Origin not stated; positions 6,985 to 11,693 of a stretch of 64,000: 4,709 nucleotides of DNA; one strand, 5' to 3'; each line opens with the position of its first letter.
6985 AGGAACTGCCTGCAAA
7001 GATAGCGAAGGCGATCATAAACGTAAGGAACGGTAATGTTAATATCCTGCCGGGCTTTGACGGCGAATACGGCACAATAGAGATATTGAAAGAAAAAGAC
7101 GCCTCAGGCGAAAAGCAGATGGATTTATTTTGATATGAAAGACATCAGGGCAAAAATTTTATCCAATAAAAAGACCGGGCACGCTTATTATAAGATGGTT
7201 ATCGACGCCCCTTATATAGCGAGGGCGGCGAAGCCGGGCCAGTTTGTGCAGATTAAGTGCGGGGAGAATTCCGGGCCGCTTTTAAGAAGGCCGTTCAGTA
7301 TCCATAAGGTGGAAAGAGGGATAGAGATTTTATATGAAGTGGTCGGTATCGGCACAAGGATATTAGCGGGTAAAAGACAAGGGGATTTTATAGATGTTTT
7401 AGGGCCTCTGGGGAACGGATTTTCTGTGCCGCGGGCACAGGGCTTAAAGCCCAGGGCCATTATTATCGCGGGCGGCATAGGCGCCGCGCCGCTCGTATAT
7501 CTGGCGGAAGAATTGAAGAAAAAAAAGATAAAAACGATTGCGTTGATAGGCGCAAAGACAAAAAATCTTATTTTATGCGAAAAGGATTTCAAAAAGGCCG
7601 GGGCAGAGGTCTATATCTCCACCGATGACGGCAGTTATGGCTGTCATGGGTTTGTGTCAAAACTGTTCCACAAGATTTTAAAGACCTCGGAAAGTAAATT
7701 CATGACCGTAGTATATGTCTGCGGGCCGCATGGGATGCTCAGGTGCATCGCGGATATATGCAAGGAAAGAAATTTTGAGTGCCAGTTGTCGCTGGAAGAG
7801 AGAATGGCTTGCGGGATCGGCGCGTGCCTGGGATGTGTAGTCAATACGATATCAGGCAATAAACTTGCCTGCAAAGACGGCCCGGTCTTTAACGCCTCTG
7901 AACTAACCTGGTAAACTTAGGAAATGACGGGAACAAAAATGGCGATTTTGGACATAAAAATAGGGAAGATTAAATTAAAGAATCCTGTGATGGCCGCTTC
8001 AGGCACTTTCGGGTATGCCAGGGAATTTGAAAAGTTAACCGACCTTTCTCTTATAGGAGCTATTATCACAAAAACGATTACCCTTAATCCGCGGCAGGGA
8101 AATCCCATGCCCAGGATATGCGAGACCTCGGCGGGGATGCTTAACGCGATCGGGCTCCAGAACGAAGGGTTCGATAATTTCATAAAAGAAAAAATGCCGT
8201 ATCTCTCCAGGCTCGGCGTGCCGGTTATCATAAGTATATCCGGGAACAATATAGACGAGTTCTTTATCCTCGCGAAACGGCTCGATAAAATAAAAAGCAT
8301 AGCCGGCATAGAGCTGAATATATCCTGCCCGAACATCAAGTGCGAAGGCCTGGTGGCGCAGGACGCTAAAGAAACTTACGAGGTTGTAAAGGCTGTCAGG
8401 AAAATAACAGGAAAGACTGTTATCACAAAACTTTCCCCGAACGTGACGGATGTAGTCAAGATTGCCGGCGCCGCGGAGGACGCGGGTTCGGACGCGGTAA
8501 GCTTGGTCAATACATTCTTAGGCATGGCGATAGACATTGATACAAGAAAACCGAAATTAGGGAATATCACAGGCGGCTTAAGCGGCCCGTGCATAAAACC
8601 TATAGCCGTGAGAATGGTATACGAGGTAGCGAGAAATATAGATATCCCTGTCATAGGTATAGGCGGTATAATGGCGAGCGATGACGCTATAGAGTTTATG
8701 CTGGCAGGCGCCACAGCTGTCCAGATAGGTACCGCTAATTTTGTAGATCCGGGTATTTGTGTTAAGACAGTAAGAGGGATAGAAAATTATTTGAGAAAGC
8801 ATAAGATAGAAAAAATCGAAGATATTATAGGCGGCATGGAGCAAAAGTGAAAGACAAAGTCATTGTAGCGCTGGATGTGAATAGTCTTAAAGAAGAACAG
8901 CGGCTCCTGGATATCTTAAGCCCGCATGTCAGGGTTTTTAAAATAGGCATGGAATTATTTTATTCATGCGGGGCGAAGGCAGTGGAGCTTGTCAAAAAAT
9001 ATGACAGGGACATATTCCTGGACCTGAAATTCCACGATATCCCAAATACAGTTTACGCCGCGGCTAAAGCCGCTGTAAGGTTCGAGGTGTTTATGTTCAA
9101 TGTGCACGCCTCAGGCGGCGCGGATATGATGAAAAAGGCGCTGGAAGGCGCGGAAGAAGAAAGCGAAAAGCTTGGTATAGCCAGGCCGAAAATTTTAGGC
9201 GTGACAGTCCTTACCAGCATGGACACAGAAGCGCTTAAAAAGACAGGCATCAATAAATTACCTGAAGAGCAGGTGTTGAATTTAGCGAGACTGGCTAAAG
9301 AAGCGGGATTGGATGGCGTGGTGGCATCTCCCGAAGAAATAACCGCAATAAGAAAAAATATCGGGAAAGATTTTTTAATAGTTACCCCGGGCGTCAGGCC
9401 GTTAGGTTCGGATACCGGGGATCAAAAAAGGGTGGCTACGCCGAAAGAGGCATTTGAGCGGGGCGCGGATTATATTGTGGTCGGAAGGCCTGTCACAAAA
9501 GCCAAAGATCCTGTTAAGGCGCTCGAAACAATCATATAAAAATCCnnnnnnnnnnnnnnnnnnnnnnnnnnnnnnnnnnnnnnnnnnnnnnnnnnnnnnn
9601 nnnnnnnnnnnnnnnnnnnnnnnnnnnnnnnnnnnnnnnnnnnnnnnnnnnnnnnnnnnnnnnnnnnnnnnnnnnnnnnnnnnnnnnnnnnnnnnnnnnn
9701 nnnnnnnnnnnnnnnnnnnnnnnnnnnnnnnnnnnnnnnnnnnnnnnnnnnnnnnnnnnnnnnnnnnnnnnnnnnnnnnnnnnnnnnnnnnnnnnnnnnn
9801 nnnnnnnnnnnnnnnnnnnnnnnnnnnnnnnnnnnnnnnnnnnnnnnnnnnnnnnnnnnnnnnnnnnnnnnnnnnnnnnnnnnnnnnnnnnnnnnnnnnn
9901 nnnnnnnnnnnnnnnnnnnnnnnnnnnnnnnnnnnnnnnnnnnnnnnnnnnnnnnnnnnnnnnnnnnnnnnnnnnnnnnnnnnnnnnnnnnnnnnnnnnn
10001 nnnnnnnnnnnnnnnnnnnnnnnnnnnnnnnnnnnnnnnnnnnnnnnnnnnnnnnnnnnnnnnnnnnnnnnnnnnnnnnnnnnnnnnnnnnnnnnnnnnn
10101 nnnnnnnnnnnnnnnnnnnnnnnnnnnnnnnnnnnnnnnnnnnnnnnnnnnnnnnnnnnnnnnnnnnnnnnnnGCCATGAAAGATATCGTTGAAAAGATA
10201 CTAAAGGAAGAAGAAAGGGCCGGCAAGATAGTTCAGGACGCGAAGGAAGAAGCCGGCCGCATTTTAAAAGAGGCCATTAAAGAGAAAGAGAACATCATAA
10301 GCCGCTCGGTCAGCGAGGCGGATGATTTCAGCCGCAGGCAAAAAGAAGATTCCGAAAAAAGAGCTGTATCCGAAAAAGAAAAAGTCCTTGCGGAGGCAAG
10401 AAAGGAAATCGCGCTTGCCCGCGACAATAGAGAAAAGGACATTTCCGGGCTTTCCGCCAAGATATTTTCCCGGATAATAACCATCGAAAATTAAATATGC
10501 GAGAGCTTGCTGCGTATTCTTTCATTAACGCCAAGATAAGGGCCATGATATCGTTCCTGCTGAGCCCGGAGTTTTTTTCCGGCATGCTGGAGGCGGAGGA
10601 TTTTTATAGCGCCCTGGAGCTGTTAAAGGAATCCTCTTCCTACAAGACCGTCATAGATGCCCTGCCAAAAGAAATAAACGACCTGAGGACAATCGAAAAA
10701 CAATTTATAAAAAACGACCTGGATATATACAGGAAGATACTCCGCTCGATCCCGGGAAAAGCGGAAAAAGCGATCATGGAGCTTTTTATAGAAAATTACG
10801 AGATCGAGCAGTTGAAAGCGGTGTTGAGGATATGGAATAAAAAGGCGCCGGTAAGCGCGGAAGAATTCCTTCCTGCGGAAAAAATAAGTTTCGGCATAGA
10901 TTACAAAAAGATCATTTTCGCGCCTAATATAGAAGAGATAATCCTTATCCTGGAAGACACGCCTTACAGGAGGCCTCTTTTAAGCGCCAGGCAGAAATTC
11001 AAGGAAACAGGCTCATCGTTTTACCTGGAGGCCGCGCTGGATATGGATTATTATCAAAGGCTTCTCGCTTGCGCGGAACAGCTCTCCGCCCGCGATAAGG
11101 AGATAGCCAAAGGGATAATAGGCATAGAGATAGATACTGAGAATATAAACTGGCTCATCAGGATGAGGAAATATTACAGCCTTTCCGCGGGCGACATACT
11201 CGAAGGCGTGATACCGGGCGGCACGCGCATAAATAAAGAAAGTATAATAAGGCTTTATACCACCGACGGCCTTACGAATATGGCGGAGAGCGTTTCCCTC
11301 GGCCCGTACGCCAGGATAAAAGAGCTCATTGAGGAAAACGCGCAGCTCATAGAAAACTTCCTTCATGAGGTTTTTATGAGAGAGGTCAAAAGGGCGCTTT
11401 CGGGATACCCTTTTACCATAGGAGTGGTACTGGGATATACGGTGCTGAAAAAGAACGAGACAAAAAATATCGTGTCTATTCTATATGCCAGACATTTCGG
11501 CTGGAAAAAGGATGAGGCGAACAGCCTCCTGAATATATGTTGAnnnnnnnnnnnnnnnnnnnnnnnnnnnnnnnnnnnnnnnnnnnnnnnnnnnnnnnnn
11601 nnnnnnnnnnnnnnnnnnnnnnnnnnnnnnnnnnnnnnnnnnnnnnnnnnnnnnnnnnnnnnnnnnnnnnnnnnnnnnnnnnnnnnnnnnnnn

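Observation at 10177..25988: Two complete V/A-type ATPase operons in tandem with different gene orders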

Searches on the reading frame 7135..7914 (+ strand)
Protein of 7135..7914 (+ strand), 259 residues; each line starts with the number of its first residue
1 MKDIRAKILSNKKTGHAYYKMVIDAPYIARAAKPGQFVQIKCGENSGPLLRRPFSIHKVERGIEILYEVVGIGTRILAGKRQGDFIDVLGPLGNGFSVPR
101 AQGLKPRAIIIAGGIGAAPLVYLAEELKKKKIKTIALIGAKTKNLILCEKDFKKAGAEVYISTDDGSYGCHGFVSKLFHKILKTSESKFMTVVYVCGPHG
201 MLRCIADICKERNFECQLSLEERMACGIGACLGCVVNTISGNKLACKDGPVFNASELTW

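Call 57: search_protein_families(library=pfam, proteins=[window:7135-7914:+], max_evalue=0.00001)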
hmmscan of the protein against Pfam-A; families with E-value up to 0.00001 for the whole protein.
window:7135-7914:+ (259 aa): 2 families
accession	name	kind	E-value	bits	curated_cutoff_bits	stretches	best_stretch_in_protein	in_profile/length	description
PF10418.14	DHODB_Fe-S_bind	-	4.2e-17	62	23.9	1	221-257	1-40/41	Iron-sulfur cluster binding domain of dihydroorotate dehydrogenase B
PF00175.26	NAD_binding_1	-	2e-06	28.9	22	1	111-206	2-108/109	Oxidoreductase NAD-binding domain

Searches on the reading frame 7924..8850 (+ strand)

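Call 57: search_protein_families(library=pfam, proteins=[window:7924-8850:+], max_evalue=0.00001)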
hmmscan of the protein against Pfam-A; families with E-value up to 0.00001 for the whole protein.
window:7924-8850:+ (308 aa): 2 families
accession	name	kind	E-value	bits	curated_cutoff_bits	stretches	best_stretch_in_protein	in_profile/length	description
PF01180.27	DHO_dh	-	2.4e-78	263.7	27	1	9-290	2-291/291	Dihydroorotate dehydrogenase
PF01207.24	Dus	-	3.3e-06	26.9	20.4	0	226-281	170-226/311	Dihydrouridine synthase (Dus)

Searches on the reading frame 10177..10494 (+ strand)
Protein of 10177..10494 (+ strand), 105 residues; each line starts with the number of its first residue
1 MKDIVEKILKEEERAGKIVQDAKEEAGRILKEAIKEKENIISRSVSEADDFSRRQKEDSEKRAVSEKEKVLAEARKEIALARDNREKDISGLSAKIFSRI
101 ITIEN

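Call 3: search_protein_families(library=pfam, proteins=[window:10177-10494:+], max_evalue=0.01)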
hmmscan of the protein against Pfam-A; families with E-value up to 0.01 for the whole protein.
window:10177-10494:+ (105 aa): 2 families
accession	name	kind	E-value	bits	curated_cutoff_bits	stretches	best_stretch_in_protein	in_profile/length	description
PF01991.23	vATP-synt_E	-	0.0049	16.8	24.2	1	17-77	1-61/199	ATP synthase (E/31 kDa) subunit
PF00808.29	CBFD_NFYB_HMF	-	0.0052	17.5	21.4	1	5-36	8-39/65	Histone-like transcription factor (CBF/NF-Y) and archaeal histone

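Call 36: search_protein_families(library=ncbifam, proteins=[window:10177-10494:+], max_evalue=0.001)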
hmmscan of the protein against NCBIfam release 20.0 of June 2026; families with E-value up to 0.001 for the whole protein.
window:10177-10494:+ (105 aa): 3 families
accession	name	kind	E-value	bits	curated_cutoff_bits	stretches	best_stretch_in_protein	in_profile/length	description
TIGR02926.1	AhaH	equivalog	2e-05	24.7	48.5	1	6-79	2-75/85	ATP synthase archaeal subunit H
TIGR01144.1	ATP_synt_b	equivalog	0.00014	21.7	65.5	1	5-102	31-128/147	F0F1 ATP synthase subunit B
NF006256.0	PRK08404.1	equivalog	0.00093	19.3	107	0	1-85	1-85/103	V-type ATP synthase subunit H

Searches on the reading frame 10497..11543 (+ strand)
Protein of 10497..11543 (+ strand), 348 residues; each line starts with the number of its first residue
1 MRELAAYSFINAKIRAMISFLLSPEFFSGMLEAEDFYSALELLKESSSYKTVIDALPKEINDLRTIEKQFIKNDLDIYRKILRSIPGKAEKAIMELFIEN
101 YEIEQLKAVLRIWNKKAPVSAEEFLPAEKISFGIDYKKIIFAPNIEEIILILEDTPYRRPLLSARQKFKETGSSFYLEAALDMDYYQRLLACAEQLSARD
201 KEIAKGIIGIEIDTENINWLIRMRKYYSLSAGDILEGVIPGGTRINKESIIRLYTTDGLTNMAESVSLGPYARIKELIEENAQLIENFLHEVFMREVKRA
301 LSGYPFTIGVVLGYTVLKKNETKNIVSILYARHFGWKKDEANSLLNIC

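Call 3: search_protein_families(library=pfam, proteins=[window:10497-11543:+], max_evalue=0.01)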
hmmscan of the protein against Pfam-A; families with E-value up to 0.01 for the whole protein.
window:10497-11543:+ (348 aa): 1 family
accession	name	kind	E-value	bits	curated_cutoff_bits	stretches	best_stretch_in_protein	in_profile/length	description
PF01992.21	vATP-synt_AC39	-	3e-60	204.8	29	1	10-340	1-335/339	ATP synthase (C/AC39) subunit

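Call 36: search_protein_families(library=ncbifam, proteins=[window:10497-11543:+], max_evalue=0.001)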
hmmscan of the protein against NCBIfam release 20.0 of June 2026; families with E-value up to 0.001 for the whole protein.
window:10497-11543:+ (348 aa): 6 families
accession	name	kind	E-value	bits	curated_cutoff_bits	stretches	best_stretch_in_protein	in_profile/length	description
TIGR02923.1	AhaC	equivalog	1.6e-43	149.3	240.5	1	4-342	2-344/348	ATP synthase A1 subunit C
NF002268.0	PRK01198.1-4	equivalog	3.3e-35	121.9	381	1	4-342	8-341/346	V-type ATP synthase subunit C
NF002267.0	PRK01198.1-3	equivalog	4.9e-28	98.3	488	1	3-345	44-388/390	V-type ATP synthase subunit C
NF002269.0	PRK01198.1-5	equivalog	6.5e-25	88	574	1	4-328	32-348/369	V-type ATP synthase subunit C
NF002266.0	PRK01198.1-2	equivalog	6.4e-21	74.7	270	1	6-345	5-328/333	V-type ATP synthase subunit C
NF002265.0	PRK01198.1-1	equivalog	2.2e-17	63.1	534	1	6-345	8-349/352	V-type ATP synthase subunit C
